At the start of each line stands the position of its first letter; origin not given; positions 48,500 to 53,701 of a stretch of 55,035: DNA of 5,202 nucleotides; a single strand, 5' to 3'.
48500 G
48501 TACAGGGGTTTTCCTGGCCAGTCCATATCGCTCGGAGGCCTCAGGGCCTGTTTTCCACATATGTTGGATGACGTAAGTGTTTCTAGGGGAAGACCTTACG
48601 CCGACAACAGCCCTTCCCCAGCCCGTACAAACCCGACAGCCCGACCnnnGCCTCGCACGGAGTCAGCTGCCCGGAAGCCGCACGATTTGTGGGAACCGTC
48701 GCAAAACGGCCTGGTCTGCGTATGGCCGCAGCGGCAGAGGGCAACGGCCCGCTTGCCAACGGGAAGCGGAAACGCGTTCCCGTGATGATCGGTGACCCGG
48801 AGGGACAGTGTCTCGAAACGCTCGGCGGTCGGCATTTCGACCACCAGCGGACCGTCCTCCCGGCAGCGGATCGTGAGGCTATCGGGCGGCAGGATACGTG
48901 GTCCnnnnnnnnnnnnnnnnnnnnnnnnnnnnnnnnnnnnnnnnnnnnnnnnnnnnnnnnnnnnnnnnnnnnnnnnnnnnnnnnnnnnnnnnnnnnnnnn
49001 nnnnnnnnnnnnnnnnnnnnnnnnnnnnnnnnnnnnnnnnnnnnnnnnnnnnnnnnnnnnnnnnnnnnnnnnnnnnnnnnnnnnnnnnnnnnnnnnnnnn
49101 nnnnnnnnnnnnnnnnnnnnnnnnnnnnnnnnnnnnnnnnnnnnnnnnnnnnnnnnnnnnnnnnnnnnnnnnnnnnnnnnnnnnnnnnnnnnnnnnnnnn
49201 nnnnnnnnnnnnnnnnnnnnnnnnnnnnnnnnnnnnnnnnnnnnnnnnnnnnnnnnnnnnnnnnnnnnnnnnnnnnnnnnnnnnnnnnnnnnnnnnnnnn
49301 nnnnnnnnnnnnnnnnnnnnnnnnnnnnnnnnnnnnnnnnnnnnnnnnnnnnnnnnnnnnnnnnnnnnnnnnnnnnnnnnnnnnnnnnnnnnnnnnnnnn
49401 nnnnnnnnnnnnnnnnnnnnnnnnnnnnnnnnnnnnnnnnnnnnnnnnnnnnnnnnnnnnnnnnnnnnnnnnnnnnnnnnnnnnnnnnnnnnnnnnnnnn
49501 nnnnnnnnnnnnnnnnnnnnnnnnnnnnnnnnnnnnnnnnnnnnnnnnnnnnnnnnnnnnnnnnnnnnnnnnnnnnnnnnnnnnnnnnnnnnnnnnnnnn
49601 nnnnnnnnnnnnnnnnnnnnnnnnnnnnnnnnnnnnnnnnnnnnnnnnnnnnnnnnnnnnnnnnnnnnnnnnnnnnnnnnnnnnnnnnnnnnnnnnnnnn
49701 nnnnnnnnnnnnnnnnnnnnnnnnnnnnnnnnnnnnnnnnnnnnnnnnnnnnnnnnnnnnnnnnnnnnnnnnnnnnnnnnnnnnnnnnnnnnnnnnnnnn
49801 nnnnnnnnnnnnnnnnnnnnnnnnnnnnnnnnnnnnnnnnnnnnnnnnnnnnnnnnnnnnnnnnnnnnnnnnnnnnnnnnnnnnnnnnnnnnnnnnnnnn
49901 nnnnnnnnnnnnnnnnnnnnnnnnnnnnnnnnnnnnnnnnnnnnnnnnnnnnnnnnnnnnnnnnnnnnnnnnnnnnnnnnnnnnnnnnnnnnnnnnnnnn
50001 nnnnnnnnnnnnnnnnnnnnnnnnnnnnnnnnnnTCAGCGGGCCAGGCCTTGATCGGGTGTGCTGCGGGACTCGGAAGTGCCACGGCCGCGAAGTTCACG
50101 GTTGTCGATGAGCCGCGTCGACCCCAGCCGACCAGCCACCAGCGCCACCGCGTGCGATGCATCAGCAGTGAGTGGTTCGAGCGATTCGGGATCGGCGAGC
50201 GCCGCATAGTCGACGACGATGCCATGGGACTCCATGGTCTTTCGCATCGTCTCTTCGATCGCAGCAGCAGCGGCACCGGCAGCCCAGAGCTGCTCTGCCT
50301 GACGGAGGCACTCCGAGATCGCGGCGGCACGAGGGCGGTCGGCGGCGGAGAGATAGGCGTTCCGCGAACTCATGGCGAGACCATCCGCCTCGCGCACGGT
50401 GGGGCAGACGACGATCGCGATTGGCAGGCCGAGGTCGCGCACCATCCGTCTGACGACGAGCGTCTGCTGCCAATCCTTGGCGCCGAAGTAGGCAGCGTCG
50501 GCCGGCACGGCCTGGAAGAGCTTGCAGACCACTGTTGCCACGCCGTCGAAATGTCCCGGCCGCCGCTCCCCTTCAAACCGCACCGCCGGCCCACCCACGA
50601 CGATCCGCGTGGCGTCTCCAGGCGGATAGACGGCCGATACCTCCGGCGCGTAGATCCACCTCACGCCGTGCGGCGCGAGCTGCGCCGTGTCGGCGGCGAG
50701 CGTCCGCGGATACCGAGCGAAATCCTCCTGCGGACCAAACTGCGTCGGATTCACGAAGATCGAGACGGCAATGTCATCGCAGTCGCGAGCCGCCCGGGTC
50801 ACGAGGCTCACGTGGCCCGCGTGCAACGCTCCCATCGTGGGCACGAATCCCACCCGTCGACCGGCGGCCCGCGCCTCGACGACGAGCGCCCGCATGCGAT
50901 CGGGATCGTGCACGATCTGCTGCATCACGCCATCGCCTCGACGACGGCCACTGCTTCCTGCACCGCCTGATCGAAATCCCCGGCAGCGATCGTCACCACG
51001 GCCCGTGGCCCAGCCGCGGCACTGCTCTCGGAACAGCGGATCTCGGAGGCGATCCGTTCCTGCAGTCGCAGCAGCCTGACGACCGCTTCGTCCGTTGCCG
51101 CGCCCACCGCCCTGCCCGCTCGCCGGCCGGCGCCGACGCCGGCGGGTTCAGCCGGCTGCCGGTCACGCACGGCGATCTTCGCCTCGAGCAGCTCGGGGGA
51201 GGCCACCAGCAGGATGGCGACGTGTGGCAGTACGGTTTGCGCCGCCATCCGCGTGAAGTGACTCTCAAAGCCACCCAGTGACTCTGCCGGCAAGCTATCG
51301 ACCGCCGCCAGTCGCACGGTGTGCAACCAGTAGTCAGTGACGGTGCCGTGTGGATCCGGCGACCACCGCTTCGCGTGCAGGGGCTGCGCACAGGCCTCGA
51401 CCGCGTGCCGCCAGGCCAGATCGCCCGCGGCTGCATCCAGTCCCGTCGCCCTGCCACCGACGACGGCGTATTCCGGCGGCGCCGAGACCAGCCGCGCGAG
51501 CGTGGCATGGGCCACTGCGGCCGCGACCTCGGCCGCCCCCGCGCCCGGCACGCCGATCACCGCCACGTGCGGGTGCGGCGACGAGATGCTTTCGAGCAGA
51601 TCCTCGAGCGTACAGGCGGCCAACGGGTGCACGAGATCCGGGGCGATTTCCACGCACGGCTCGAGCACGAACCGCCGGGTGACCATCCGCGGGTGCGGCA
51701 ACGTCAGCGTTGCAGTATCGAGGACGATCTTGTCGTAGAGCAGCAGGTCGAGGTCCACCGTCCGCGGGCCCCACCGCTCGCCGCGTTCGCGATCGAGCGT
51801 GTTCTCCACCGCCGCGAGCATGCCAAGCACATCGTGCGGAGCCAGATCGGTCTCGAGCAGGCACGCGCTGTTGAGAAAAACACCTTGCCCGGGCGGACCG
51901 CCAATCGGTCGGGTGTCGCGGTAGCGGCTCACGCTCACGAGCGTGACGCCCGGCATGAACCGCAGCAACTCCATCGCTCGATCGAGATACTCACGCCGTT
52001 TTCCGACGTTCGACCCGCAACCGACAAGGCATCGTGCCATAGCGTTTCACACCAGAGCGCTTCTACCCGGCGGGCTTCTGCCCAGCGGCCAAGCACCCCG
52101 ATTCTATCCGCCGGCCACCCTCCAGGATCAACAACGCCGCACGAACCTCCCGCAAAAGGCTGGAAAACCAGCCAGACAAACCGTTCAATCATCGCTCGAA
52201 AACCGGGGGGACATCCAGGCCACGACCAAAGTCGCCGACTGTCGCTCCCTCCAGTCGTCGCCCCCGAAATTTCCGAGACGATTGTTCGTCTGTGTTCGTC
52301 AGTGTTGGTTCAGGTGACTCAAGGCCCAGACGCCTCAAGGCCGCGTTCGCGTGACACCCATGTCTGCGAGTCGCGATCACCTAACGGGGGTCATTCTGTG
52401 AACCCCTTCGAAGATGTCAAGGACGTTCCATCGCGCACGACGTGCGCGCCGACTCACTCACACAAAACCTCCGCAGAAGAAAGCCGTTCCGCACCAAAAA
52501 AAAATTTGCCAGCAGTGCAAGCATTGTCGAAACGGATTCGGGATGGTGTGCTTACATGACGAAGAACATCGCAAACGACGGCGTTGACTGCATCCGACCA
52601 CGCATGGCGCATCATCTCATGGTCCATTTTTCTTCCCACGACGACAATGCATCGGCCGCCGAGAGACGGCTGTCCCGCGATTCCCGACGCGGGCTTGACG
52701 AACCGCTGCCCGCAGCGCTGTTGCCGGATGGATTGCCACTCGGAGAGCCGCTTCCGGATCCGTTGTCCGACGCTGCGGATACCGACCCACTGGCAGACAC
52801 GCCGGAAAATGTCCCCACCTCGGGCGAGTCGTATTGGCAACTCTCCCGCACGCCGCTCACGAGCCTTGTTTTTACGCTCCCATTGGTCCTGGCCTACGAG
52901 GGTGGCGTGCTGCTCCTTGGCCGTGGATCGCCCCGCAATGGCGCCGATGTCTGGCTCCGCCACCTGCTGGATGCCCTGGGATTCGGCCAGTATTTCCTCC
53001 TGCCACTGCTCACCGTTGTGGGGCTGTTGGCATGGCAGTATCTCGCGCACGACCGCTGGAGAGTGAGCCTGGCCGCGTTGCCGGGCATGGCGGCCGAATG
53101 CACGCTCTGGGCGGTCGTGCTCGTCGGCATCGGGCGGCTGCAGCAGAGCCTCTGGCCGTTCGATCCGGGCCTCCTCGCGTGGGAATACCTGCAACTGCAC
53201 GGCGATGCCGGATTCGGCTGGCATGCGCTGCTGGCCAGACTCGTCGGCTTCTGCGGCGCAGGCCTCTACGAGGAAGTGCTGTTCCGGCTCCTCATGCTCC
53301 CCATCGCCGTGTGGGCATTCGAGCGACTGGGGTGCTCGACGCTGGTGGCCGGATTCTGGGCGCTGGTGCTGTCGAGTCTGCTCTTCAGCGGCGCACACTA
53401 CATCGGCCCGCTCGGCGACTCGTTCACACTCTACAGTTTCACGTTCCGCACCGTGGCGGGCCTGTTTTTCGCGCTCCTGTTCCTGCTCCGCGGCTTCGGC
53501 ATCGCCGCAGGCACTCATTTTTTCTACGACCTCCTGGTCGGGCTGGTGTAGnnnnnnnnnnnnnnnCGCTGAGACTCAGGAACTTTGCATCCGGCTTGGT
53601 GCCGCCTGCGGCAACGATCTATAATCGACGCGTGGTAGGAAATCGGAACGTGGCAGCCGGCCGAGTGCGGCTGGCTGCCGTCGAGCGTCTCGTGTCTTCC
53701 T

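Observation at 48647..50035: Lgt fused to a mitoNEET-type CDGSH [2Fe-2S] domain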

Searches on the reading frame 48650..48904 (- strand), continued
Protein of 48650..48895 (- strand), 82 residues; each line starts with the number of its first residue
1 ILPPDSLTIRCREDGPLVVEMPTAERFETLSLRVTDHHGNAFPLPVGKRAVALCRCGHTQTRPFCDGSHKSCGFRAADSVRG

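Call 57: fold_search(model_id=the predicted structure, library=pdb)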
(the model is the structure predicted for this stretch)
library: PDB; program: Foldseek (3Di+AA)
matches with E <= 10: 39; with E <= 0.001: 0
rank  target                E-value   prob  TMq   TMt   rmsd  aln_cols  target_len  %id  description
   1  3tbm_A                3.8e-03  1.00  0.43  0.55   3.4        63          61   38  Crystal structure of a type 4 CDGSH iron-sulfur protein. (released 2011-10-05)
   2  7y8i_E                1.4e+00  0.12  0.36  0.33  11.1        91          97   11  Crystal structure of sDscam FNIII3 domain, isoform alpha7 (released 2023-05-24)
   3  8bxr                  2.3e+00  0.11  0.33  0.12   6.0        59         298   14  Titin FnIII-domain I109-I111 (I/A4-A/A6) from the MIR region (released 2023-02-15)
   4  9h4r_B                3.3e+00  0.11  0.35  0.32   7.9        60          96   18  Structure of fertilization-blocking monoclonal antibody IE-3 VHVL bound to the ZP-N1 domain of mouse ZP2 (crystal form (released 2025-03-12)
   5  7y8i_D                3.3e+00  0.09  0.36  0.33   5.9        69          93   12  Crystal structure of sDscam FNIII3 domain, isoform alpha7 (released 2023-05-24)
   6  2erj_F                4.3e+00  0.07  0.31  0.16   7.7        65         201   15  Crystal structure of the heterotrimeric interleukin-2 receptor in complex with interleukin-2 (released 2006-02-21)
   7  2yux_MODEL_1_A        4.6e+00  0.08  0.35  0.27   7.4        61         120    8  Solution Structure of 3rd Fibronectin type three Domain of slow type Myosin-Binding Protein C (released 2008-04-08)
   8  2q9x                  4.9e+00  0.02  0.22  0.17  11.4        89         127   13  Crystal structure of highly stable mutant Q40P/S47I/H93G of human fibroblast growth factor-1 (released 2008-07-01)
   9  3teu                  5.2e+00  0.06  0.33  0.29   7.6        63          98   10  Crystal structure of fibcon (released 2012-05-16)
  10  3hxj_A                5.5e+00  0.01  0.17  0.07  13.0        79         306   18  Crystal Structure of Pyrrolo-quinoline quinone (PQQ_DH) from Methanococcus maripaludis, Northeast Structural Genomics  (released 2009-08-25)
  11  7y8i_B                5.9e+00  0.05  0.35  0.35  11.0        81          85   11  Crystal structure of sDscam FNIII3 domain, isoform alpha7 (released 2023-05-24)
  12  5tt5                  5.9e+00  0.01  0.17  0.04  11.5        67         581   12  Escherichia coli LigA (K115M) in complex with NAD+ (released 2017-03-08)
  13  3qaz_B                6.3e+00  0.05  0.33  0.17   7.6        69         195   16  IL-2 mutant D10 ternary complex (released 2012-04-11)
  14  8bvo                  6.3e+00  0.05  0.31  0.16   7.3        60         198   13  Titin I110-I111 FnIII tandem from the MIR region (I/A5-I/A6) (released 2023-02-15)
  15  6xay_B                6.3e+00  0.04  0.30  0.12   6.8        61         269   18  Structure of a fragment of human fibronectin containing the 10th, 11th and 12th type III domains (released 2021-06-09)
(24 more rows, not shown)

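Call 68: find_encoding_contigs(protein=P0179, flank=5000, max_places=1)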
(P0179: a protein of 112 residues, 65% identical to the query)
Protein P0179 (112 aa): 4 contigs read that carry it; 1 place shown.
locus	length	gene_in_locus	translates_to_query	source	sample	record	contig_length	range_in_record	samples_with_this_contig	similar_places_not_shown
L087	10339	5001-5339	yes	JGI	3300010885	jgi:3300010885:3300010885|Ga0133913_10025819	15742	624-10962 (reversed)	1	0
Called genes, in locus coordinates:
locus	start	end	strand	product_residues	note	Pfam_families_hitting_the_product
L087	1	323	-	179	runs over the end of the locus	PF10936:DUF2617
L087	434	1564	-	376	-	PF02517:Rce1-like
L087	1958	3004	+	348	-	PF01288:HPPK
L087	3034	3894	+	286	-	PF02569:Pantoate_ligase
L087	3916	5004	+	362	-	PF01790:LGT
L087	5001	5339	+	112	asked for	PF09360:zf-CDGSH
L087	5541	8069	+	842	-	PF03176:MMPL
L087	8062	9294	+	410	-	PF17785:PUA_3, PF10672:Methyltrans_SAM, PF02475:TRM5-TYW2_MTfase, PF03602:Cons_hypoth95, PF05175:MTS, PF13649:Methyltransf_25 (weak), PF13847:Methyltransf_31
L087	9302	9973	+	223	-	-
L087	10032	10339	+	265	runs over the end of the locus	PF14023:Bestrophin-like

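Call 69: find_encoding_contigs(protein=P0226, flank=5000, max_places=1)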
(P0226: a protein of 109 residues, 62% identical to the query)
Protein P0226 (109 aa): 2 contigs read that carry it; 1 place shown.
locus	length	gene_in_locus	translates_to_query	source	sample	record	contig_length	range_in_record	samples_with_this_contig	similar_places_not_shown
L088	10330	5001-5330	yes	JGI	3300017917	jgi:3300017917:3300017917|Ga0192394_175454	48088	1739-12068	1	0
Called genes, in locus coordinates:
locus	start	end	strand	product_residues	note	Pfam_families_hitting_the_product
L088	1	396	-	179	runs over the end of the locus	PF10936:DUF2617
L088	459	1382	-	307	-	PF02517:Rce1-like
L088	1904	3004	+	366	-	PF01288:HPPK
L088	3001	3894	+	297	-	PF02569:Pantoate_ligase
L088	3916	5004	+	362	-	PF01790:LGT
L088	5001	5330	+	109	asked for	PF09360:zf-CDGSH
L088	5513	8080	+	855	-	PF03176:MMPL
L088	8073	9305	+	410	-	PF17785:PUA_3, PF10672:Methyltrans_SAM, PF02475:TRM5-TYW2_MTfase, PF03602:Cons_hypoth95, PF05175:MTS, PF13649:Methyltransf_25 (faint), PF13847:Methyltransf_31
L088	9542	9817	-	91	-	-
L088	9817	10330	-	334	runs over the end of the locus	PF00670:AdoHcyase_NAD (faint), PF02826:2-Hacid_dh_C, PF03446:NAD_binding_2 (weak), PF03807:F420_oxidored (weak), PF07991:KARI_N, PF01450:KARI_C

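Call 70: find_encoding_contigs(protein=P0161, flank=5000, max_places=1)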
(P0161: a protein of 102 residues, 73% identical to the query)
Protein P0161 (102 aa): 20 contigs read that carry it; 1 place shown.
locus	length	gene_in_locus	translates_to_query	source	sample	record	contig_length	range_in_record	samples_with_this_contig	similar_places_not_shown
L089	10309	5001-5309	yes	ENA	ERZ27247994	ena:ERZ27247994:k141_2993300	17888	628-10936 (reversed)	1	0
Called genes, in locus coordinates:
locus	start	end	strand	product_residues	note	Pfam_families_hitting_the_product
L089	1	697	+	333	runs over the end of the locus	PF01288:HPPK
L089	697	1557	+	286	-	PF02569:Pantoate_ligase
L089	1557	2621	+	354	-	PF01790:LGT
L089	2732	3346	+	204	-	PF04542:Sigma70_r2, PF08281:Sigma70_r4_2, PF04545:Sigma70_r4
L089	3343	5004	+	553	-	-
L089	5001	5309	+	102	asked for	PF09360:zf-CDGSH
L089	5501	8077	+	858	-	PF03176:MMPL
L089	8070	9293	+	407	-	PF17785:PUA_3, PF10672:Methyltrans_SAM, PF02475:TRM5-TYW2_MTfase, PF03602:Cons_hypoth95, PF05175:MTS, PF13649:Methyltransf_25 (weak), PF13847:Methyltransf_31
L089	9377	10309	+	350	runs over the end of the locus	PF08450:SGL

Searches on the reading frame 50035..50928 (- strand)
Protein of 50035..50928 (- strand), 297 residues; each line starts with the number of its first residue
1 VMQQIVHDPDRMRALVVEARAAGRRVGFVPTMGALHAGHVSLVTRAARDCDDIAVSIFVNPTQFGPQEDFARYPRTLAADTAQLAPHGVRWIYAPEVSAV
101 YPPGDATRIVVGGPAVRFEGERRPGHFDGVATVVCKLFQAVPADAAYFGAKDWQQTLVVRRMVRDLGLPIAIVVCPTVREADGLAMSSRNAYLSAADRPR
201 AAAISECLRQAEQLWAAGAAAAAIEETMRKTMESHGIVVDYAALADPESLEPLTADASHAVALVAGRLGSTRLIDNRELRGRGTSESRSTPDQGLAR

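Call 3: search_protein_families(library=pfam, proteins=[window:50035-50928:-], max_evalue=0.01)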
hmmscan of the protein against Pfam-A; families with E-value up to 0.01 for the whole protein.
window:50035-50928:- (297 aa): 1 family
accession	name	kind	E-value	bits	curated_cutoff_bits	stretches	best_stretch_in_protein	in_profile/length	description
PF02569.21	Pantoate_ligase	-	6.7e-99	330.8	20.7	1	4-276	1-266/268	Pantoate-beta-alanine ligase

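Call 4: search_protein_families(library=ncbifam, proteins=[window:50035-50928:-], max_evalue=0.01)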
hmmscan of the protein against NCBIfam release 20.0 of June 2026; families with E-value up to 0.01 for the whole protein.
window:50035-50928:- (297 aa): 3 families
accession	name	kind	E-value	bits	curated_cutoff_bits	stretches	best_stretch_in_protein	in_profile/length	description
TIGR00018.1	panC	equivalog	2.1e-85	286.1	212.75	1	5-277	3-280/283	pantoate--beta-alanine ligase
NF010004.0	PRK13477.1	equivalog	6.1e-84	282.3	524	1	11-282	10-284/514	bifunctional pantoate--beta-alanine ligase/(d)CMP kinase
TIGR00125.1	cyt_tran_rel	domain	2.7e-06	27.5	27.7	1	26-70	2-44/65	adenylyltransferase/cytidyltransferase family protein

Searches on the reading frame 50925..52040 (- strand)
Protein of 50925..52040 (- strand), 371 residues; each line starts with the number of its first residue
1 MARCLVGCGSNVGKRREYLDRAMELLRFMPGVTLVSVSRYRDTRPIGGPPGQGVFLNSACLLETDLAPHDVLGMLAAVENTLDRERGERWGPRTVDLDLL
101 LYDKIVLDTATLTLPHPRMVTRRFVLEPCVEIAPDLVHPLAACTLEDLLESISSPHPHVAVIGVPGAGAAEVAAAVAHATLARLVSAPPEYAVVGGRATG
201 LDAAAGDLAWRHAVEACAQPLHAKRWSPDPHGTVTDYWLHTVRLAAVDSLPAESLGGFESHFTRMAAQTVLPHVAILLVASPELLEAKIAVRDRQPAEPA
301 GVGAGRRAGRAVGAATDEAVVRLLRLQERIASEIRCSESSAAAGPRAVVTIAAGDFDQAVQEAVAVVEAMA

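Call 3: search_protein_families(library=pfam, proteins=[window:50925-52040:-], max_evalue=0.01)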
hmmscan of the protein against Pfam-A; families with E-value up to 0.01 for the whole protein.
window:50925-52040:- (371 aa): 1 family
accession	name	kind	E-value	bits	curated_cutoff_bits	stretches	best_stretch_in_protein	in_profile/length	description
PF01288.25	HPPK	-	1.3e-32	113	25.7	1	6-134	2-116/116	7,8-dihydro-6-hydroxymethylpterin-pyrophosphokinase (HPPK)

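Call 4: search_protein_families(library=ncbifam, proteins=[window:50925-52040:-], max_evalue=0.01)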
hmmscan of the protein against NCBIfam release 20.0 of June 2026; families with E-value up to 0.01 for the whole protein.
window:50925-52040:- (371 aa): 3 families
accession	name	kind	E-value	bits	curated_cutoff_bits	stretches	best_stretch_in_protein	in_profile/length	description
TIGR01498.1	folK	equivalog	5.4e-32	110.6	54.1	1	5-134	2-128/128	2-amino-4-hydroxy-6-hydroxymethyldihydropteridine diphosphokinase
NF010692.0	PRK14092.1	equivalog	9.3e-28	97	234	1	2-150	8-152/163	2-amino-4-hydroxy-6-hydroxymethyldihydropteridine diphosphokinase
NF007595.0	PRK10239.1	equivalog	6.7e-27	94.2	252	1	4-150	4-149/159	2-amino-4-hydroxy-6-hydroxymethyldihydropteridine diphosphokinase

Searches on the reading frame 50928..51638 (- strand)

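Call 64: search_protein_families(library=pfam, proteins=[window:50928-51638:-], max_evalue=0.1)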
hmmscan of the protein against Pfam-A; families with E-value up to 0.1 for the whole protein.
window:50928-51638:- (237 aa): 2 families
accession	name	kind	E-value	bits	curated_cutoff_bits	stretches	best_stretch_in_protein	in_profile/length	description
PF13671.12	AAA_33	-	0.017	15.8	27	0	127-165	87-125/143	AAA domain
PF10686.14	YAcAr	-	0.09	13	28.2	0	43-86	17-60/66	YspA, cpYpsA-related SLOG family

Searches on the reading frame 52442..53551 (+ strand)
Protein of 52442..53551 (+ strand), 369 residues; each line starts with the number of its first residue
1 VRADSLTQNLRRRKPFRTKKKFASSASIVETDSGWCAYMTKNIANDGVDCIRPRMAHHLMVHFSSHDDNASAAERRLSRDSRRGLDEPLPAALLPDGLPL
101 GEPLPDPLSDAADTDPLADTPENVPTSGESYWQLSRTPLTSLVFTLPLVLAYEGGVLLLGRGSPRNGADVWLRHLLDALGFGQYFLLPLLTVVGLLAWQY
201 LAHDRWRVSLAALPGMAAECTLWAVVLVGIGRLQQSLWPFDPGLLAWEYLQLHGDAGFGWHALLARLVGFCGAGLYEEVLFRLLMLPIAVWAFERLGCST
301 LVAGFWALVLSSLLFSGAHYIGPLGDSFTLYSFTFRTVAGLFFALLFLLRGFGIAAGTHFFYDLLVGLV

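Call 64: search_protein_families(library=pfam, proteins=[window:52442-53551:+], max_evalue=0.1)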
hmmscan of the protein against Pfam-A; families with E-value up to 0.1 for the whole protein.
window:52442-53551:+ (369 aa): 1 family
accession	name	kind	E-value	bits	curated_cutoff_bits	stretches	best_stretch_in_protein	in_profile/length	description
PF02517.21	Rce1-like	-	1.5e-08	35.2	22.4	1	261-364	3-92/93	Type II CAAX prenyl endopeptidase Rce1-like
